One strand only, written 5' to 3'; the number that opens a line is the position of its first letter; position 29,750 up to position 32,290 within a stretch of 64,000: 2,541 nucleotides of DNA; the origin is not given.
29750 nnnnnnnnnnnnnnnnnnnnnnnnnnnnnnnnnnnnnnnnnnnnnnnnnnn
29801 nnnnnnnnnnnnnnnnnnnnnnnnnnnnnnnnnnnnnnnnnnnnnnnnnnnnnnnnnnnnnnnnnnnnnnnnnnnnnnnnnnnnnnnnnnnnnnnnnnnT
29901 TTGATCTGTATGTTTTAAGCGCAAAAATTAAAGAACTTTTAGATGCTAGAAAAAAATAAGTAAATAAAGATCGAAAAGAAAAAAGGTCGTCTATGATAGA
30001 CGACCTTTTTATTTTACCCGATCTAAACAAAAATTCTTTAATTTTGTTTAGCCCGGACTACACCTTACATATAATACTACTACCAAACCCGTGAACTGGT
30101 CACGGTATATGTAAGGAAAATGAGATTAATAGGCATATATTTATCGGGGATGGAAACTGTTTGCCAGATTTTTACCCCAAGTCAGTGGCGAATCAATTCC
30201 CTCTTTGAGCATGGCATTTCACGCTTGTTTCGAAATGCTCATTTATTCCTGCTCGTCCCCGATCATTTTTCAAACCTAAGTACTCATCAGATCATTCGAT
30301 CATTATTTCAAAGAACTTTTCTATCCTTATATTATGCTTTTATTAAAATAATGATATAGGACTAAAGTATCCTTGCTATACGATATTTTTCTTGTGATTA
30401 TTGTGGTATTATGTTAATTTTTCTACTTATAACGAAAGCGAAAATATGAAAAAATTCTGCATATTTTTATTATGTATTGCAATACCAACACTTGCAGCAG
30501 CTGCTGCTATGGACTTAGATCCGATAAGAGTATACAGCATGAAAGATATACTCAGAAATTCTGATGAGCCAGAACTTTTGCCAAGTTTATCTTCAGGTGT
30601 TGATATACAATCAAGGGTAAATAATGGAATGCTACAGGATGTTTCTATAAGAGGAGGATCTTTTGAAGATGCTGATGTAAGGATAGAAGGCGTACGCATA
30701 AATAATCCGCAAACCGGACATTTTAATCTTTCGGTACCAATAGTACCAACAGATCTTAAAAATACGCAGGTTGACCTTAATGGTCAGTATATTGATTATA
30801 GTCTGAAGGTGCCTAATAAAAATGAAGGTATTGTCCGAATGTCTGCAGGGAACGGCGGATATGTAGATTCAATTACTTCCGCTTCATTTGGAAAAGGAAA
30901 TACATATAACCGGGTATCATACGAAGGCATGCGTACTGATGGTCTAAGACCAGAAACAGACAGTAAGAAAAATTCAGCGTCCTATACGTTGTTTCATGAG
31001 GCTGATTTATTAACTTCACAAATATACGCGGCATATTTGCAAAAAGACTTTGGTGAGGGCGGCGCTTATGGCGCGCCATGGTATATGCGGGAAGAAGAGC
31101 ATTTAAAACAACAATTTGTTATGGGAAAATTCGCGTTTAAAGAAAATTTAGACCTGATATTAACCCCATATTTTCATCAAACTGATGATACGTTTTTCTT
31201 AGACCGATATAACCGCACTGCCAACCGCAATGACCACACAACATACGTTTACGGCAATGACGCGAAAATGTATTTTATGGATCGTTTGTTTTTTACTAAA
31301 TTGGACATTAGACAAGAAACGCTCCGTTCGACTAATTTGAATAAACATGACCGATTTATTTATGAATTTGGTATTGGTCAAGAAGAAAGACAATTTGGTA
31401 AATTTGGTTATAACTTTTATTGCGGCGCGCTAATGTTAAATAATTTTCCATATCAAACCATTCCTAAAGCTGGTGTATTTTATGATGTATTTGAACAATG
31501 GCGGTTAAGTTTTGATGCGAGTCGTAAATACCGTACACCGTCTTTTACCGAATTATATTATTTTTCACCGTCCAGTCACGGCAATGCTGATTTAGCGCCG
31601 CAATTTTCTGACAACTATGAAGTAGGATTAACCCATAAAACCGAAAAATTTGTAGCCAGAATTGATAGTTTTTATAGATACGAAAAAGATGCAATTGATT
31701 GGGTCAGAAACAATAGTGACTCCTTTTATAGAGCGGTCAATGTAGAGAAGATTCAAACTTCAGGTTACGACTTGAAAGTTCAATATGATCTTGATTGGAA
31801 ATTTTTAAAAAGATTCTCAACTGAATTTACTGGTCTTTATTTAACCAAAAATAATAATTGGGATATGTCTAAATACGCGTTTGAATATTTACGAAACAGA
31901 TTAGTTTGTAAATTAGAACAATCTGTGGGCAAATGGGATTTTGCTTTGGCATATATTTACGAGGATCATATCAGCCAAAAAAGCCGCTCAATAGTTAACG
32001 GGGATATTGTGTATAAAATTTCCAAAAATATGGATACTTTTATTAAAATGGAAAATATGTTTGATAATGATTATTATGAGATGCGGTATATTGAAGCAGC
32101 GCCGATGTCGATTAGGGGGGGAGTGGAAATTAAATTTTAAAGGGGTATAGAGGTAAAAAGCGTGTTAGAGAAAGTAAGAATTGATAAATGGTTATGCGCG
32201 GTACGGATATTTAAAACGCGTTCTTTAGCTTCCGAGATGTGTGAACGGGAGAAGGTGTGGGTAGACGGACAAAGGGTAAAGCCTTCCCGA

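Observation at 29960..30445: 486-bp non-coding island packed with nested helices between a two-component operon and a TonB receptor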

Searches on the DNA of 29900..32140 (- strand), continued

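Call 63: search_rna_families(source=L001, start=5590, end=5900, threshold=evalue, max_evalue=10)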
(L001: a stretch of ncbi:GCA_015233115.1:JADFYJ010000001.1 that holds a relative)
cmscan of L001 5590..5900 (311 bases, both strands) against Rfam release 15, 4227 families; matches with E-value up to 10: 4.
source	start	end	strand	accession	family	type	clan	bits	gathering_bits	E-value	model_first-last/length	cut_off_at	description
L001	5755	5871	-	RF01864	plasmodium_snoR21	Gene; snRNA; snoRNA; CD-box;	-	25.8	90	0.32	1-145/145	no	small nucleolar RNA snoR21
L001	5768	5799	-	RF01158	SNORD108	Gene; snRNA; snoRNA; CD-box;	-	16.7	46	1.4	1-71/71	no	Small nucleolar RNA SNORD108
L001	5605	5767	+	RF00558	L20_leader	Cis-reg; leader;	-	14.7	58.7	2.3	1-127/127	no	Ribosomal protein L20 leader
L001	5714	5764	+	RF04319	BTncRNA_FopS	Gene; sRNA;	-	14.2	56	10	21-71/71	no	Bacteroidetes FopS (family of paralogous sRNAs)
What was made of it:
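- On Any Rfam 15 family (4227 models, including cobalamin, TPP, 6S, RNase P, SRP, tmRNA, HEARO and hammerhead): The L001 copy gives only sub-threshold snoRNA and leader noise (call 63).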

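Call 64: search_rna_families(source=window, start=30011, end=30340, threshold=evalue, max_evalue=10)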
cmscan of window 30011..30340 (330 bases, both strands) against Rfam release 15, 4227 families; matches with E-value up to 10: 0.
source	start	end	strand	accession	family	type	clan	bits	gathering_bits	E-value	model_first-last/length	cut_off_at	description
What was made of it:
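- On Any Rfam 15 family (4227 models, including cobalamin, TPP, 6S, RNase P, SRP, tmRNA, HEARO and hammerhead): At E<=10 the structured core 30011-30340 has no hit on either strand (call 64).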

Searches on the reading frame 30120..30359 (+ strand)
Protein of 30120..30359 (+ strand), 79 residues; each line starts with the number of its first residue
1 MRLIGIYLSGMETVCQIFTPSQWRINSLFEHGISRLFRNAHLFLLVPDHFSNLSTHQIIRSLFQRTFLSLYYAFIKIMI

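Call 8: search_protein_families(library=pfam, proteins=[window:30120-30359:+])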
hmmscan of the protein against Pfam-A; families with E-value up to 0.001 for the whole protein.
window:30120-30359:+ (79 aa): 0 families
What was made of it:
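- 30120..30359 (+): 79-codon ORF, judged spurious. No Pfam hit (call 8).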

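Call 38: search_protein_representatives(protein=window:30120-30356:+)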
Query: 79 residues. Proteins with E-value up to 0.001 (for the whole library): 0; up to 1e-10: 0; up to 1e-30: 0. The best 0 are listed.
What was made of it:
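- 30120..30359 (+): No hit at E<=0.001 among 1.84 billion protein representatives (call 38).
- No hit among 1.84 billion representative proteins (call 38) and no Pfam hit (call 8).
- Tried and rejected: The ORF79 homology search returned zero hits (call 38).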
